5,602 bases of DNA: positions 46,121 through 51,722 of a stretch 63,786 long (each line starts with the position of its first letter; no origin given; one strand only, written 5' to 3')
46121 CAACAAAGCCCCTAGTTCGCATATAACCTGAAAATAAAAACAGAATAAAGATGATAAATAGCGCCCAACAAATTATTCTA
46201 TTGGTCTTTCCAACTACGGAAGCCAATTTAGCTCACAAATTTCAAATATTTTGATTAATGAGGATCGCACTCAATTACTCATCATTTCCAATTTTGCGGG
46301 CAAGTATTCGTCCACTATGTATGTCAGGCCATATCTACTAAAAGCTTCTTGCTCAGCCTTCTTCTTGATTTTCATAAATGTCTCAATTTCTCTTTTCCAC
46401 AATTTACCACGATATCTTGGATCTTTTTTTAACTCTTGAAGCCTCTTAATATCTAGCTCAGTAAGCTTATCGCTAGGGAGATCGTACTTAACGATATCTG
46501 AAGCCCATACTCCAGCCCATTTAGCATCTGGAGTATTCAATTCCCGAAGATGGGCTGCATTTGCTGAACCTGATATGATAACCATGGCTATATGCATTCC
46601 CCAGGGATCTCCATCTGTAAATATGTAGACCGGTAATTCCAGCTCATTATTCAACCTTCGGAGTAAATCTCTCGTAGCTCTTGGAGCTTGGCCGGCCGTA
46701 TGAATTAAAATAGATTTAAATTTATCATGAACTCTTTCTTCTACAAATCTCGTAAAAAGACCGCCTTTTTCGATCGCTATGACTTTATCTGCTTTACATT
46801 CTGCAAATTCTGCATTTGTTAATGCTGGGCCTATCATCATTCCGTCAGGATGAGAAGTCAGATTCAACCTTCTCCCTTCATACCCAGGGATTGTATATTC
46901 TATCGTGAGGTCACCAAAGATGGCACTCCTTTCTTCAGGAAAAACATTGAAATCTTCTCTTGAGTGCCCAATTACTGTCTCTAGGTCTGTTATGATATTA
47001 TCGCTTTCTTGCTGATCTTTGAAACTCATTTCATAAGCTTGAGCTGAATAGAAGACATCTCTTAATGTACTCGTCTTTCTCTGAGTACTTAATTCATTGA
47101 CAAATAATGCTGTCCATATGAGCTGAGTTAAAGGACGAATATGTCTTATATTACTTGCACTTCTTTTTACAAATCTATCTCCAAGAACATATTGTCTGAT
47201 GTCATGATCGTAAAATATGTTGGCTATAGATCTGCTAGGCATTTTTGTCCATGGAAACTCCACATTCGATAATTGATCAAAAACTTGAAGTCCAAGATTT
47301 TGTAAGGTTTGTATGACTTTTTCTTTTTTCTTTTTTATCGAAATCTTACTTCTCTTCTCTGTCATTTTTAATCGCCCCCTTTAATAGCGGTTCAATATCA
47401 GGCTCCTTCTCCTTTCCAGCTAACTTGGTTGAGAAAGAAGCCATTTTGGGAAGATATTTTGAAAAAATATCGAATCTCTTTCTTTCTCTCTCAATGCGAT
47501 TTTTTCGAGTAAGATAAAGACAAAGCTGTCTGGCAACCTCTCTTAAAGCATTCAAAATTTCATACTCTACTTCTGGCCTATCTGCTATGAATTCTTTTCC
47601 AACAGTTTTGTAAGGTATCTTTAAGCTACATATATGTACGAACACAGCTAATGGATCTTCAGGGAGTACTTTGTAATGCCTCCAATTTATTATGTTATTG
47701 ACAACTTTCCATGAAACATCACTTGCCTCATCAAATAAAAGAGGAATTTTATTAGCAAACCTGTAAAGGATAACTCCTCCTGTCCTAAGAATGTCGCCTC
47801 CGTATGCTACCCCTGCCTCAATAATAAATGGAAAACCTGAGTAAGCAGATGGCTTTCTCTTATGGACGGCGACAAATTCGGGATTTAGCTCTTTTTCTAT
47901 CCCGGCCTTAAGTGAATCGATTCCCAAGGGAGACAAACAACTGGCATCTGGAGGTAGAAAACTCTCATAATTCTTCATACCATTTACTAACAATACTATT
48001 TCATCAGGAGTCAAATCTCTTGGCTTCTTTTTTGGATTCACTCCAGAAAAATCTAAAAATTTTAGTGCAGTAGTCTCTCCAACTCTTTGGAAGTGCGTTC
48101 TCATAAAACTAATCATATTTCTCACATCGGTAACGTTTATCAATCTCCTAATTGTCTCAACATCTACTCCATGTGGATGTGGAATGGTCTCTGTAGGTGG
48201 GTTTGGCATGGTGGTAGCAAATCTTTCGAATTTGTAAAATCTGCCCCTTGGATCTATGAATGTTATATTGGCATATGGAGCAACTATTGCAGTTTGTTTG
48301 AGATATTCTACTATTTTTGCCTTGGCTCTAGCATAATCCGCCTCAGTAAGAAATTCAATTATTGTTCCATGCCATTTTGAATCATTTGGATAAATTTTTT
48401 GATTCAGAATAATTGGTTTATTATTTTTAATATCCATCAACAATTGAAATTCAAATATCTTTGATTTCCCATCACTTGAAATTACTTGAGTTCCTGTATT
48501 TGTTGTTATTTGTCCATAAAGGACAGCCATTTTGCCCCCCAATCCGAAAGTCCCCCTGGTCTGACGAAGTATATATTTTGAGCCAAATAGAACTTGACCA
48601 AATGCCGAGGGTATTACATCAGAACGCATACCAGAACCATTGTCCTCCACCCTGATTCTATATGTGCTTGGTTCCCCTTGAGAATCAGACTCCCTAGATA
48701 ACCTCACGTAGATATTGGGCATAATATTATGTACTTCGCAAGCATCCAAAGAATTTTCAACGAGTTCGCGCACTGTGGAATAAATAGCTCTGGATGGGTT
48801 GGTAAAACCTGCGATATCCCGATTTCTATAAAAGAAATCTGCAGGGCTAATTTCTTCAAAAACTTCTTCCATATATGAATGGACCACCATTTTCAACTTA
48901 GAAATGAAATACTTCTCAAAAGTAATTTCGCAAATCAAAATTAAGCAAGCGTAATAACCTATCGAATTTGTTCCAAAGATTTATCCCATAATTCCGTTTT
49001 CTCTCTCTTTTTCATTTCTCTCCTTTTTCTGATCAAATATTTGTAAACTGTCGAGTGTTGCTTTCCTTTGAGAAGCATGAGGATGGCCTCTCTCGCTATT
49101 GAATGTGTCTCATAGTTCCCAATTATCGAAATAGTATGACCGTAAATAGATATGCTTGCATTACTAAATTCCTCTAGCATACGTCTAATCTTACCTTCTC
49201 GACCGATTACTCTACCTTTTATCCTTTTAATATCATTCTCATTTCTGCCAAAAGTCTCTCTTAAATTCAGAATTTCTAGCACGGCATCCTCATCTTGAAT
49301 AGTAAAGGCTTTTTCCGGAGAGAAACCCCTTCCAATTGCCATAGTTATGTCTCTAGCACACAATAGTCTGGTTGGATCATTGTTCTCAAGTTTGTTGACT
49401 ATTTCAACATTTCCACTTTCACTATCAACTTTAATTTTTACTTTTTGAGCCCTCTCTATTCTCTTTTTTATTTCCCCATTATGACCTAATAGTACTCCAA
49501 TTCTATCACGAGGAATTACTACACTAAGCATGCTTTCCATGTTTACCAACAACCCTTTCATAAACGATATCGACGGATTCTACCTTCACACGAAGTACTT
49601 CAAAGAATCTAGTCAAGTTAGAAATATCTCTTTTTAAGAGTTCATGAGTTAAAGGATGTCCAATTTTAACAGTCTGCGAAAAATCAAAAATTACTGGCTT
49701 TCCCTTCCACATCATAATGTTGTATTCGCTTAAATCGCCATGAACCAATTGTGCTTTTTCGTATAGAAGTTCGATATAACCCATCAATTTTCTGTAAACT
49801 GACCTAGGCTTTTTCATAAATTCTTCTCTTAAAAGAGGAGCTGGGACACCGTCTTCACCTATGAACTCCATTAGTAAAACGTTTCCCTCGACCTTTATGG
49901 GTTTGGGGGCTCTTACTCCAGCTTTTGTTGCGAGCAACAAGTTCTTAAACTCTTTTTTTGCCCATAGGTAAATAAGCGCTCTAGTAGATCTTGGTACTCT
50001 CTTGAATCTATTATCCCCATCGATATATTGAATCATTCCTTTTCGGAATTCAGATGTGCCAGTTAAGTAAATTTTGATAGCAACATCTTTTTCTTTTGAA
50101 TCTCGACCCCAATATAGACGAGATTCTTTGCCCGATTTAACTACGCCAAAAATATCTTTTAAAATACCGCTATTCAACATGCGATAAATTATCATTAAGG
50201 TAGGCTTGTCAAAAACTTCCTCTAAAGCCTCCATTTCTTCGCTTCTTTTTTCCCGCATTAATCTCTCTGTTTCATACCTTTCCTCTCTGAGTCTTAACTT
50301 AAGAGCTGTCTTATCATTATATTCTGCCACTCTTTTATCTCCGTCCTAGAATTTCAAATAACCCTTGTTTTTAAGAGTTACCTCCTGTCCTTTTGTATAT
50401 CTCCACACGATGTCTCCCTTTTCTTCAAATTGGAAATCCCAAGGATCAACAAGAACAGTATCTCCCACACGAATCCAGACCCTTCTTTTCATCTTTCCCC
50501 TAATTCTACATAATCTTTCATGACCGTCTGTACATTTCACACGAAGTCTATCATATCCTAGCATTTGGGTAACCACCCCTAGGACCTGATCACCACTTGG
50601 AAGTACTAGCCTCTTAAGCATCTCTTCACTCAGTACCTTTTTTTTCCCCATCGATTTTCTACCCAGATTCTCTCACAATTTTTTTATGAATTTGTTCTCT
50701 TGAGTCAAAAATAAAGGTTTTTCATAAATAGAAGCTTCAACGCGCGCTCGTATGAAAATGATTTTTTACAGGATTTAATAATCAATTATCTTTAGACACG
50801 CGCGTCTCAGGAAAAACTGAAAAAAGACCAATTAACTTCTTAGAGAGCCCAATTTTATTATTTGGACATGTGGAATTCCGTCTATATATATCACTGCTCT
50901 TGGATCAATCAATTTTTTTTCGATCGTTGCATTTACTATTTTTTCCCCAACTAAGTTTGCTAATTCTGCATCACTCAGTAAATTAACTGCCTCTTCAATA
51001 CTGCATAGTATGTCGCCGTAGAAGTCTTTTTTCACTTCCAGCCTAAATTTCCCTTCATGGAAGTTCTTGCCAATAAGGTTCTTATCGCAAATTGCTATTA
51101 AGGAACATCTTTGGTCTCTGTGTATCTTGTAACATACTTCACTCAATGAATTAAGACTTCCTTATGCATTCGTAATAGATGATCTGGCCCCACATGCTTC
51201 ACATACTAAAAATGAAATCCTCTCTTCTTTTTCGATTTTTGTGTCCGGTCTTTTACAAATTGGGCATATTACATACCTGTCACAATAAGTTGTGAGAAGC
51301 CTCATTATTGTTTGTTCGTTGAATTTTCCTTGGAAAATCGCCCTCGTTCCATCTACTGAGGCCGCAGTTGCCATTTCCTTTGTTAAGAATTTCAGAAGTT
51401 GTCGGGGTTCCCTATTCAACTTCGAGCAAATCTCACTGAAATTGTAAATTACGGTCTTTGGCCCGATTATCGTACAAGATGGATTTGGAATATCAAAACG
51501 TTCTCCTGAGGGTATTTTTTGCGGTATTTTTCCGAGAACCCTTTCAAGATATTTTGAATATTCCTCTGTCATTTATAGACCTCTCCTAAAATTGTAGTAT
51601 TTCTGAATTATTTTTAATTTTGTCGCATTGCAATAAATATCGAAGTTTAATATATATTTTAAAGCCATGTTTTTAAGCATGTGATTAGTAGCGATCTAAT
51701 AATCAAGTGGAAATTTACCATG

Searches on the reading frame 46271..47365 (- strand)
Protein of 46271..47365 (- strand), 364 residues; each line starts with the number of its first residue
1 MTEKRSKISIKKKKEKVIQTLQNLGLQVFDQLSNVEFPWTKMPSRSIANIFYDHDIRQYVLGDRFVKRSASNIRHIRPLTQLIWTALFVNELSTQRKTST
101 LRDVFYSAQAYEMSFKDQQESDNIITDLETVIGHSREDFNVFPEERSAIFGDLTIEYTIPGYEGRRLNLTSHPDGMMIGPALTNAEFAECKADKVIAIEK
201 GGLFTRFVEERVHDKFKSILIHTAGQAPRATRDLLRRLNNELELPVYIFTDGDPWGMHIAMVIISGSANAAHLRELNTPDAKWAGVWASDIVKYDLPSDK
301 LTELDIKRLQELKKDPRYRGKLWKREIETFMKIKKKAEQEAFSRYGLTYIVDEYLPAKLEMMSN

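Call 18: search_protein_families(library=pfam, proteins=[window:46271-47365:-])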
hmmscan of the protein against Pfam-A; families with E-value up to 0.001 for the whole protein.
window:46271-47365:- (364 aa): 3 families
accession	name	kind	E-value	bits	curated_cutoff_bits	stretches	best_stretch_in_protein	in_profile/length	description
PF21180.3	TOP6A-Spo11_Toprim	-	1e-53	182.3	24.1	1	195-359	2-170/170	Topoisomerase 6 subunit A/Spo11, Toprim domain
PF04406.19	TP6A_N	-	7.8e-15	54.9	26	1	78-141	2-62/62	Type IIB DNA topoisomerase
PF23947.1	DUF7281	-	1.9e-05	24.7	27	1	171-262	21-112/183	Domain of unknown function (DUF7281)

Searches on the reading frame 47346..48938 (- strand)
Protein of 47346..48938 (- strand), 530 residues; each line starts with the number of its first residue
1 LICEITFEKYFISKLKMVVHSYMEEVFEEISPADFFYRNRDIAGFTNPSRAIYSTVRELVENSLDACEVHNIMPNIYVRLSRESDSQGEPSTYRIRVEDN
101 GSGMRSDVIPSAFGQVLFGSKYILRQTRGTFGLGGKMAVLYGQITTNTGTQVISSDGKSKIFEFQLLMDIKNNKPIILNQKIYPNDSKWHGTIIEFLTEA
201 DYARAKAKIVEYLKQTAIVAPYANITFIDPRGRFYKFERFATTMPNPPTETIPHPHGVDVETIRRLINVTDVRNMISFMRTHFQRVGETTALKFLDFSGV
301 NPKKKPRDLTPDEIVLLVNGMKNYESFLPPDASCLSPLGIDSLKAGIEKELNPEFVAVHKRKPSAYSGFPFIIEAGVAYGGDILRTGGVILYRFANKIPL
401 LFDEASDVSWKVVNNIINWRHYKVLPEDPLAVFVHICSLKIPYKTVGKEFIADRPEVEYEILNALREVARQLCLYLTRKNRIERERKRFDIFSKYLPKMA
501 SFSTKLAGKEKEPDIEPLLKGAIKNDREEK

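Call 18: search_protein_families(library=pfam, proteins=[window:47346-48938:-])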
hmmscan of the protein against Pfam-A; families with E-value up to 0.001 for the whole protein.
window:47346-48938:- (530 aa): 3 families
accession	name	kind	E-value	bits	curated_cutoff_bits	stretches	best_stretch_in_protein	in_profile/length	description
PF09239.17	Topo-VIb_trans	-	7.9e-57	191.9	24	1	330-488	1-159/159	Topoisomerase VI B subunit, transducer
PF02518.31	HATPase_c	-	5e-08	33.8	26.4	1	50-166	4-107/111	Histidine kinase-, DNA gyrase B-, and HSP90-like ATPase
PF13589.12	HATPase_c_3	-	9.2e-07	29.4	25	1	55-140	6-82/137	Histidine kinase-, DNA gyrase B-, and HSP90-like ATPase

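Call 20: find_homologous_proteins(query=window:47346-48938:-, max_evalue=1e-20)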
Query window:47346-48938:- (530 aa): 5253 proteins with E <= 1e-20 among 8000 candidates; the best 120 are listed.
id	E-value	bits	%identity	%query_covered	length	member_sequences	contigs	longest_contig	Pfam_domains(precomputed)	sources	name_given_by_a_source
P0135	0.0e+0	1172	100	97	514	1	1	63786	PF09239.18,PF02518.32,PF13589.13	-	-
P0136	1.2e-288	976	82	96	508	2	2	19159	PF09239.18,PF02518.32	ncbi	-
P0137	2.5e-279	945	79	96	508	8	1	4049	PF09239.18,PF02518.32,PF13589.13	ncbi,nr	ncbi:MAG: DNA topoisomerase VI subunit B [Candidatus Bathyarchaeota archaeon]|nr:DNA topoisomerase V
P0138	1.6e-276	936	79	95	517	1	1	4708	PF09239.18,PF02518.32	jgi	jgi:DNA topoisomerase-6 subunit B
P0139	1.3e-266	903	77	96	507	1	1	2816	PF09239.18,PF02518.32,PF13589.13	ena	-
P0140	1.5e-265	900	76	96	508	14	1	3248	PF09239.18,PF02518.32,PF13589.13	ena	-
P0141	2.4e-256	870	73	95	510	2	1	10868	PF09239.18,PF02518.32,PF13589.13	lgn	-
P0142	5.5e-254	862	72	95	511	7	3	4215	PF09239.18,PF02518.32,PF13589.13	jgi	jgi:DNA topoisomerase-6 subunit B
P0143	6.2e-252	855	72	95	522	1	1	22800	PF09239.18,PF02518.32,PF13589.13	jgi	jgi:DNA topoisomerase-6 subunit B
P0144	1.7e-249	847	72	94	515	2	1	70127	PF09239.18,PF02518.32,PF13589.13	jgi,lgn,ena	-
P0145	2.5e-247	840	71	96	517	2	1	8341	PF09239.18,PF02518.32,PF13589.13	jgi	-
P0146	4.1e-247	839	70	95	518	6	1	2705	PF09239.18,PF02518.32,PF13589.13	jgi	jgi:DNA topoisomerase-6 subunit B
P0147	3.2e-245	833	69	95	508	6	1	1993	PF09239.18,PF02518.32,PF13589.13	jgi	-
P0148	4.5e-245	832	70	96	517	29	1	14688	PF09239.18,PF02518.32,PF13589.13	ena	-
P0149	1.0e-244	831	68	95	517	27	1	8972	PF09239.18,PF02518.32,PF13589.13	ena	-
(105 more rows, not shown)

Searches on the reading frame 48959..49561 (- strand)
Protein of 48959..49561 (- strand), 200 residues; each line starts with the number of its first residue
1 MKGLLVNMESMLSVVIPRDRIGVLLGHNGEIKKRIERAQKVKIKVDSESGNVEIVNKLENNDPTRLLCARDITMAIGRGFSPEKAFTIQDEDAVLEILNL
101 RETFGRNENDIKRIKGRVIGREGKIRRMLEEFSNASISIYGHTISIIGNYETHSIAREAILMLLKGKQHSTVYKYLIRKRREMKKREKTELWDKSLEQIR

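Call 55: search_protein_families(library=pfam, proteins=[window:48959-49561:-], max_evalue=0.001)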
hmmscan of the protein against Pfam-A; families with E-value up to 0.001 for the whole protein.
window:48959-49561:- (200 aa): 4 families
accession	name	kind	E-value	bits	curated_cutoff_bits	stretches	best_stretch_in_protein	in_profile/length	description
PF00013.35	KH_1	-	3.3e-11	43.2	21.5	2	13-53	3-49/66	KH domain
PF22891.2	KH_PNO1_2nd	-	3e-08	34.1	27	1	107-176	14-83/90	Eukaryotic type KH-domain (KH-domain type I) (327.11.2)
PF21800.4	KH_KRR1_2nd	-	5.7e-07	29.9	27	1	95-180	3-87/91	KRR1 small subunit processome component, second KH domain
PF17903.8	KH_KRR1_1st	-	0.00054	20.5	23.4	1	13-88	4-78/81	Krr1 KH1 domain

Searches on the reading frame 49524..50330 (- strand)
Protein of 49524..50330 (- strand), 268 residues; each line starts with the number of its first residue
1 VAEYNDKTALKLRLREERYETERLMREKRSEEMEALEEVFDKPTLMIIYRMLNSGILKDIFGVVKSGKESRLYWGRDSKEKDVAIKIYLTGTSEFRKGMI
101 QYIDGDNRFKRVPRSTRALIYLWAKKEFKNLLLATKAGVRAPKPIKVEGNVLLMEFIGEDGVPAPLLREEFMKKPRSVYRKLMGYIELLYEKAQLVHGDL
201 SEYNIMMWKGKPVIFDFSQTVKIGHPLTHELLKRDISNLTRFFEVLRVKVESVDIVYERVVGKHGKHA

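Call 55: search_protein_families(library=pfam, proteins=[window:49524-50330:-], max_evalue=0.001)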
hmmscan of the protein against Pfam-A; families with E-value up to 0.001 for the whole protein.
window:49524-50330:- (268 aa): 1 family
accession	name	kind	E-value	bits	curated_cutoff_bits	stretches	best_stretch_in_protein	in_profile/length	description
PF01163.29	RIO1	-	8.2e-58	195.5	22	1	72-249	2-180/187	RIO domain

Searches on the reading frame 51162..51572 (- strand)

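Call 80: search_protein_families(library=pfam, proteins=[window:51162-51572:-], max_evalue=0.01)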
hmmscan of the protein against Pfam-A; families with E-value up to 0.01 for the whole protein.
window:51162-51572:- (136 aa): 2 families
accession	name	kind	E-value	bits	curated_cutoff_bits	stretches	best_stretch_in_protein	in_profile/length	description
PF01873.23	eIF-5_eIF-2B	-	3.1e-36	124.3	27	1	22-130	7-117/117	Domain found in IF2B/IF5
PF08271.17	Zn_Ribbon_TF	-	0.00083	19.3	29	1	102-129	2-27/43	TFIIB zinc-binding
